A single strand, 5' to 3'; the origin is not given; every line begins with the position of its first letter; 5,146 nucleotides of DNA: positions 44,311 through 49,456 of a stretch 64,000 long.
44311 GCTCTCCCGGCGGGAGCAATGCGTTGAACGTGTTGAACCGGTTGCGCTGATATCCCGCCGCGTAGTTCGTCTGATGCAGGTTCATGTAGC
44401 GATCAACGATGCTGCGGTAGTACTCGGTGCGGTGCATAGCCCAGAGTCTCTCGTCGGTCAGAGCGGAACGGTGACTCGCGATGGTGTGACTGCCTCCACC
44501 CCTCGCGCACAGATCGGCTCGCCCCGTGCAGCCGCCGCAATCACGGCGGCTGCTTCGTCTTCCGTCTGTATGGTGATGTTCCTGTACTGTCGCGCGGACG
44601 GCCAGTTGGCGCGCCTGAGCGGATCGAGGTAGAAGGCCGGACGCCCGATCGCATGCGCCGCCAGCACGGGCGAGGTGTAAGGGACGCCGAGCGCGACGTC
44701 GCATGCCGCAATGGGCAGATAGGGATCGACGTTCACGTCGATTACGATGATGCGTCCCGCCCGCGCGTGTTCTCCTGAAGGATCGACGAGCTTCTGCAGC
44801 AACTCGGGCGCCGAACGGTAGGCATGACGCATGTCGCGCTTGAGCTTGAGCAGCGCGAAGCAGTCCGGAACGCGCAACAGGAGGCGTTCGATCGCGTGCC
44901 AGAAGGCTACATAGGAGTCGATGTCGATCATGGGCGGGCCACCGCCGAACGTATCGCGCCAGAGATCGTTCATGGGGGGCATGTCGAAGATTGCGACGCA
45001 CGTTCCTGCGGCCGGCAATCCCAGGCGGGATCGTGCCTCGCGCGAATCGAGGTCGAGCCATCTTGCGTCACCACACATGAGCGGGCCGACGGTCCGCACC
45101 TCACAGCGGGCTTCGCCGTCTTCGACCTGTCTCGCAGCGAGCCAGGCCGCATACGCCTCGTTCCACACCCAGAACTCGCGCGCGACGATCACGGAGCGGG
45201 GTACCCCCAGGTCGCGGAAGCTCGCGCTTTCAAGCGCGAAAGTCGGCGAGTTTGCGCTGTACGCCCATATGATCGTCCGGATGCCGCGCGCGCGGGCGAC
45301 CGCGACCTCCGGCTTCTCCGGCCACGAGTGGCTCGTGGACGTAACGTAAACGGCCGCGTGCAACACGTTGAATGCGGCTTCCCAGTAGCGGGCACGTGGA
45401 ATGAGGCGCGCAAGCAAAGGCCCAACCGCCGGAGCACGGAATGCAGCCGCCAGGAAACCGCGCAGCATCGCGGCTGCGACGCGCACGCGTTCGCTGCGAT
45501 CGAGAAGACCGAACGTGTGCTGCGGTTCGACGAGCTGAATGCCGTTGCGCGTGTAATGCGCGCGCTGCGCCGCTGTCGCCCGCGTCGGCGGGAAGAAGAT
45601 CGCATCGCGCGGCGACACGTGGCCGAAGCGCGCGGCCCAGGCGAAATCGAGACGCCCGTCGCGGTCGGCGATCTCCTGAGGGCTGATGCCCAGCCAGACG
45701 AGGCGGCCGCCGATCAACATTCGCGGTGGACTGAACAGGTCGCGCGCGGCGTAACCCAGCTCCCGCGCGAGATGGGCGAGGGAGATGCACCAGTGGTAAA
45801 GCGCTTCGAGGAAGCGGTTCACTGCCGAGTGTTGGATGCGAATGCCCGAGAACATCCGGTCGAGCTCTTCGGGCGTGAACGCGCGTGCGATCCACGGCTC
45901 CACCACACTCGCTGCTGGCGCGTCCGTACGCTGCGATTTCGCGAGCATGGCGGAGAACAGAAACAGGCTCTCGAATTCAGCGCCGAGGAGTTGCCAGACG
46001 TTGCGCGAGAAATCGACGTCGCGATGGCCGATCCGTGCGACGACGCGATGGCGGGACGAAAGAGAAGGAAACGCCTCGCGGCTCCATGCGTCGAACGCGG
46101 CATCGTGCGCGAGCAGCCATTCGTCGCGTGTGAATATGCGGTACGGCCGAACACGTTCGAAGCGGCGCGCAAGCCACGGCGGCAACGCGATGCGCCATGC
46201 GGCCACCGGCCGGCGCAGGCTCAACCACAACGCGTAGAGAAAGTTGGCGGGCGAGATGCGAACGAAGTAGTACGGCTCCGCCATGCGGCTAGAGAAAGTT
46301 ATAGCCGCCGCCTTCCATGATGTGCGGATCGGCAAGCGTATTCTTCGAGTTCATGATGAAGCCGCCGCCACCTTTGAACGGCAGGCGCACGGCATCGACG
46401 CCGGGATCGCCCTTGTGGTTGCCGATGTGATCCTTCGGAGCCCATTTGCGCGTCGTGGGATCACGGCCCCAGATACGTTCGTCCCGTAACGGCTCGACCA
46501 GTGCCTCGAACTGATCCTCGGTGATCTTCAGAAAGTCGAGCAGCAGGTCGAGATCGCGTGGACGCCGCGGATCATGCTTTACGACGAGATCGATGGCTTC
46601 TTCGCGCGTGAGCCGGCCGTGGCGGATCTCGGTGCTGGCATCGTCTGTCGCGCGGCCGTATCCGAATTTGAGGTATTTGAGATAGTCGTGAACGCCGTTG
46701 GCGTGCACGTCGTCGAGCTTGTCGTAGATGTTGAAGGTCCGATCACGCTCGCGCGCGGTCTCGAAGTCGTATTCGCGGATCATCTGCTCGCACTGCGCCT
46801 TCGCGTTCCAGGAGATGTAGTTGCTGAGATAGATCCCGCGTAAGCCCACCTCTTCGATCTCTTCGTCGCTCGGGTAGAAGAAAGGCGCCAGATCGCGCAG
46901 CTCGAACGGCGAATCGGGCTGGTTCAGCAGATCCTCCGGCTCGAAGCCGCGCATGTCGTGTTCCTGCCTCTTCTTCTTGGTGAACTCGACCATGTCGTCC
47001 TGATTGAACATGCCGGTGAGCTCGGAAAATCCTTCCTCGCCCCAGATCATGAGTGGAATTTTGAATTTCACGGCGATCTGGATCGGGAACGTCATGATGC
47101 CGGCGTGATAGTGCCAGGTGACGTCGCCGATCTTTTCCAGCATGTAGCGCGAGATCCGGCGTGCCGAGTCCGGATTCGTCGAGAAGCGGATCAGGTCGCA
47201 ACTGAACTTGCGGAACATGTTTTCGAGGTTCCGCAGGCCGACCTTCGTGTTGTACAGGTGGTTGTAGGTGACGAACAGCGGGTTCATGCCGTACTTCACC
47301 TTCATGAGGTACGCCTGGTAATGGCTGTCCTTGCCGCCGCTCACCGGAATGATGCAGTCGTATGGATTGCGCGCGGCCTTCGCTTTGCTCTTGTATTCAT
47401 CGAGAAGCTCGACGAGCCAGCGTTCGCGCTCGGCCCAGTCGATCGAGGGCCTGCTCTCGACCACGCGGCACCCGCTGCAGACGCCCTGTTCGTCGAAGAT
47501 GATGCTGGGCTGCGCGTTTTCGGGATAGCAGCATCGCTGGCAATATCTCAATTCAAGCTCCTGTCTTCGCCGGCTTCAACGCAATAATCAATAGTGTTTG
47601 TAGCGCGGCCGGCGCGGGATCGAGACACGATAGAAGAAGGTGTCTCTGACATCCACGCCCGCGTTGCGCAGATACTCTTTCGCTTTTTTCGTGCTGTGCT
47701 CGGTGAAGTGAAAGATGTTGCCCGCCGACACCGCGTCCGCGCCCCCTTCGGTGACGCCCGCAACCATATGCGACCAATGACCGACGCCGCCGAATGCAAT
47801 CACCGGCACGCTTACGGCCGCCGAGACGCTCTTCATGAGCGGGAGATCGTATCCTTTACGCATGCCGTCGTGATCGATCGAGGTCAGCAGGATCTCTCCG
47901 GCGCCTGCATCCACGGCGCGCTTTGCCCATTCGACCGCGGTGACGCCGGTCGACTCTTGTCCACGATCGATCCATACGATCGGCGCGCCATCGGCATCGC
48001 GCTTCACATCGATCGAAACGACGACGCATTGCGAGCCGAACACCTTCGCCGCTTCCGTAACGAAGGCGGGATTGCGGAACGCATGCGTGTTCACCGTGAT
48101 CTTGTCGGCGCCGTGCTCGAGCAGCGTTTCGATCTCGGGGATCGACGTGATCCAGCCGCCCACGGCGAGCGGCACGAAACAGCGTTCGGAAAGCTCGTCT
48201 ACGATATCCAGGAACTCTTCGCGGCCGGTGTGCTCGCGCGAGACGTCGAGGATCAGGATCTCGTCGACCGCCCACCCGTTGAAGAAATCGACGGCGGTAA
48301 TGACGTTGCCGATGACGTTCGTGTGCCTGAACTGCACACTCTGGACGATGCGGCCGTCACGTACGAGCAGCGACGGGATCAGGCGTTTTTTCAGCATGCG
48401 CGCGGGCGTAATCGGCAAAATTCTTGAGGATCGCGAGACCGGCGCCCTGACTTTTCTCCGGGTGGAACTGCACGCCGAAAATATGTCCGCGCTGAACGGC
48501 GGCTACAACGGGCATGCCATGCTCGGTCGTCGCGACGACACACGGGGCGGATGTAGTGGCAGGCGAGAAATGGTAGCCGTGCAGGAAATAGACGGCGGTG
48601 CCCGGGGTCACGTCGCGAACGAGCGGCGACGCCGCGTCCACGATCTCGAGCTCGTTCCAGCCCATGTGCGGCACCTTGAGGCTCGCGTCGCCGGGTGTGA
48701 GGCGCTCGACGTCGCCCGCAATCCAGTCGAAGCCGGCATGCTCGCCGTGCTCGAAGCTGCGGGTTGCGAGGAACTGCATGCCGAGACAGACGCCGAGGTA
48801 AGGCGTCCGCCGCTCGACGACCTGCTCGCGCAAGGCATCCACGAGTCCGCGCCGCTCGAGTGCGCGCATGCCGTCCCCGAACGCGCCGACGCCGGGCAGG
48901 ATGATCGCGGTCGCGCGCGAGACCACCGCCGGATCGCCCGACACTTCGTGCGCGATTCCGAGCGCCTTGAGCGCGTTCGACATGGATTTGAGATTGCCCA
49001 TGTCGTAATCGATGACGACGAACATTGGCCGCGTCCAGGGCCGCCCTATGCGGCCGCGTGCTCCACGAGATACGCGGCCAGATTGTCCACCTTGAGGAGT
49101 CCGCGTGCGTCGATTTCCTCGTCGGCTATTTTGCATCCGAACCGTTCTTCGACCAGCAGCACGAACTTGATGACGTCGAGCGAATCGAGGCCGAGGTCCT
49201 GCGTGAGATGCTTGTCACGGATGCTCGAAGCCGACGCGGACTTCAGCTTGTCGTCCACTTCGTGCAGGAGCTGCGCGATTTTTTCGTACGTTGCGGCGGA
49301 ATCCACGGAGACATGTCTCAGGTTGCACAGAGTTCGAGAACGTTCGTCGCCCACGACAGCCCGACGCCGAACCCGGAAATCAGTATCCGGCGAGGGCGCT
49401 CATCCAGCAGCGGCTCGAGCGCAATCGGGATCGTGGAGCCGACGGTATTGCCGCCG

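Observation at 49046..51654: ACP - KASIII - unknown X - GNAT module embedded directly downstream of pseI: candidate route to an N-acylated (for example 3-hydroxybutyryl-type) nonulosonic acid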

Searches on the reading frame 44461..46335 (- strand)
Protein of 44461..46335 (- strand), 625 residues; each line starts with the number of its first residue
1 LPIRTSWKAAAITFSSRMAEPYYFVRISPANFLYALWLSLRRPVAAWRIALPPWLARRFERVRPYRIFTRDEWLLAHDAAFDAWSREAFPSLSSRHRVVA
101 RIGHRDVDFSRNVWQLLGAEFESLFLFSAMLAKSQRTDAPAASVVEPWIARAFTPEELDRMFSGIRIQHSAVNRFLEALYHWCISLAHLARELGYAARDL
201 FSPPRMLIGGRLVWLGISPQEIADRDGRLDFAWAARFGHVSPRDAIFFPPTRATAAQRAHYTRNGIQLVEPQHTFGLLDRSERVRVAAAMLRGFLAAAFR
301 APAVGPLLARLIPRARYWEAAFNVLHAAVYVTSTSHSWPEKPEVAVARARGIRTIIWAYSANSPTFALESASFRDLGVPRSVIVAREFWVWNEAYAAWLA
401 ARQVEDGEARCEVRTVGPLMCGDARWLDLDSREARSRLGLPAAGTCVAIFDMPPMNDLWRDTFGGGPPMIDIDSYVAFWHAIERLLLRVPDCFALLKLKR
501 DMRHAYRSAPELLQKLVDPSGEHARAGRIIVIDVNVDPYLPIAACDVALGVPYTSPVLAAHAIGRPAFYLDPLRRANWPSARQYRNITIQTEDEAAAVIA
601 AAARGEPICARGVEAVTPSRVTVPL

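Call 44: search_protein_families(library=pfam, max_evalue=0.001, proteins=[window:44461-46335:-])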
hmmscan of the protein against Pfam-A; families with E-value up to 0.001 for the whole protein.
window:44461-46335:- (625 aa): 0 families

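Call 45: search_protein_families(library=ncbifam, max_evalue=0.001, proteins=[window:44461-46335:-])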
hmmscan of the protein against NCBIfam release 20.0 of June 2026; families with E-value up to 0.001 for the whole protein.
window:44461-46335:- (625 aa): 1 family
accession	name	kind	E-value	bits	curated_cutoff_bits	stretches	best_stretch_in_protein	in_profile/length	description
TIGR04417.1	PFTS_polysacc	subfamily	3.1e-20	72.6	100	1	306-577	238-499/522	polysaccharide biosynthesis PFTS motif protein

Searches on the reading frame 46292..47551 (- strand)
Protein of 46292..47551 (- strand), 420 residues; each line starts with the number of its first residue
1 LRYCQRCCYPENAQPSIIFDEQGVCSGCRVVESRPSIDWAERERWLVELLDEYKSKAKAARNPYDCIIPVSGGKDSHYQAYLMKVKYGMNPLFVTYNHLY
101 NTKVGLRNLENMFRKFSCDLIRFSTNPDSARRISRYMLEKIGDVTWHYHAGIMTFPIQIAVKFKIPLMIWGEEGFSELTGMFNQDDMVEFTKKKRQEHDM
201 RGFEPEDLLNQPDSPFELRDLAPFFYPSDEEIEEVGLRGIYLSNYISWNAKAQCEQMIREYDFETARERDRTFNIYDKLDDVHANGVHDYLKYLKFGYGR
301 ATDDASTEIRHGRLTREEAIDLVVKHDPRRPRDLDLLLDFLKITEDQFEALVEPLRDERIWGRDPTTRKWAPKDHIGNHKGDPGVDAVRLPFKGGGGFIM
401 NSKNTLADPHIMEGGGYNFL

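Call 44: search_protein_families(library=pfam, max_evalue=0.001, proteins=[window:46292-47551:-])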
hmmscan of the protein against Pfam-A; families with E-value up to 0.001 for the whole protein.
window:46292-47551:- (420 aa): 0 families

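Call 45: search_protein_families(library=ncbifam, max_evalue=0.001, proteins=[window:46292-47551:-])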
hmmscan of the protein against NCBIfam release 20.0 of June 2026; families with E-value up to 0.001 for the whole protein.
window:46292-47551:- (420 aa): 1 family
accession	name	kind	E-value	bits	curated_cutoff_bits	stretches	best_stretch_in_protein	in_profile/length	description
TIGR03573.1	WbuX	subfamily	1.5e-104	350.1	203.2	1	1-353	1-344/344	N-acetyl sugar amidotransferase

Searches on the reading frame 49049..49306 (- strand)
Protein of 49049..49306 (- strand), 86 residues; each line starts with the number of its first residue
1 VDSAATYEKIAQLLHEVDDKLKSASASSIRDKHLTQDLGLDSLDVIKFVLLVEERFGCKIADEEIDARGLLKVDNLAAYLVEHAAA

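Call 5: search_protein_families(library=pfam, max_evalue=0.01, proteins=[window:49049-49306:-])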
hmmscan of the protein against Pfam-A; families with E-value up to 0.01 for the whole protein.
seq(86 aa): 2 families
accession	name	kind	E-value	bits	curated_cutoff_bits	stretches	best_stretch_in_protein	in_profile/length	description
PF00550.31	PP-binding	-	1.3e-07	32.2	20.8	1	27-66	16-55/67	Phosphopantetheine attachment site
PF14573.12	PP-binding_2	-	0.00086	19.9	32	1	31-71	37-77/96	Acyl-carrier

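Call 6: search_protein_families(library=ncbifam, max_evalue=0.01, proteins=[window:49049-49306:-])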
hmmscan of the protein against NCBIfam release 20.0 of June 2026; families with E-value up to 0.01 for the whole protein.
seq(86 aa): 17 families
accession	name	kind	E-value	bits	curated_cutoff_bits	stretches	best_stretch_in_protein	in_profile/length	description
TIGR00517.1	acyl_carrier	equivalog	3.7e-11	42.7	70.45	1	7-80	5-73/77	acyl carrier protein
NF002150.0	PRK00982.1-4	subfamily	5.3e-11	42.6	66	1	1-84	1-79/80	acyl carrier protein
NF002148.0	PRK00982.1-2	subfamily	1.2e-10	41.1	71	1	8-83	7-77/79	acyl carrier protein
NF009104.0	PRK12449.1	equivalog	1.3e-10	41.1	70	1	4-83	4-78/80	acyl carrier protein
NF002147.0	PRK00982.1-1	equivalog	1e-08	34.9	84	1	7-83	5-80/83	acyl carrier protein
NF002149.0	PRK00982.1-3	equivalog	6.6e-08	32.4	106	1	19-66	14-61/78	acyl carrier protein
NF002151.0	PRK00982.1-5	equivalog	1.3e-07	31.7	92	1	19-82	14-75/78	acyl carrier protein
NF005798.0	PRK07639.1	equivalog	5.7e-07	29.9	100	1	12-82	9-80/91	petrobactin biosynthesis protein AsbD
NF058660.1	cispen_ACP_AmcB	equivalog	6.6e-07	29.4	80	1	30-81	25-76/80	cispentacin biosynthesis acyl carrier protein AmcB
NF005079.0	PRK06508.1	equivalog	1.3e-06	28.7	83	1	4-64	2-59/93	acyl carrier protein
NF040636.1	AcpM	exception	1.9e-06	27.8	146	1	9-80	9-75/93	meromycolate extension acyl carrier protein AcpM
NF006617.0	PRK09184.1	subfamily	3.6e-05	23.7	70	1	27-83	34-93/96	phosphopantetheine-binding protein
NF005480.0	PRK07081.1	equivalog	4.4e-05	23.3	72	1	9-79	4-72/83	acyl carrier protein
NF003757.0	PRK05350.1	equivalog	0.00011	22.3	65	1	5-66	6-64/83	acyl carrier protein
NF004533.0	PRK05883.1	equivalog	0.00063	19.5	72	1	13-65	28-80/100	acyl carrier protein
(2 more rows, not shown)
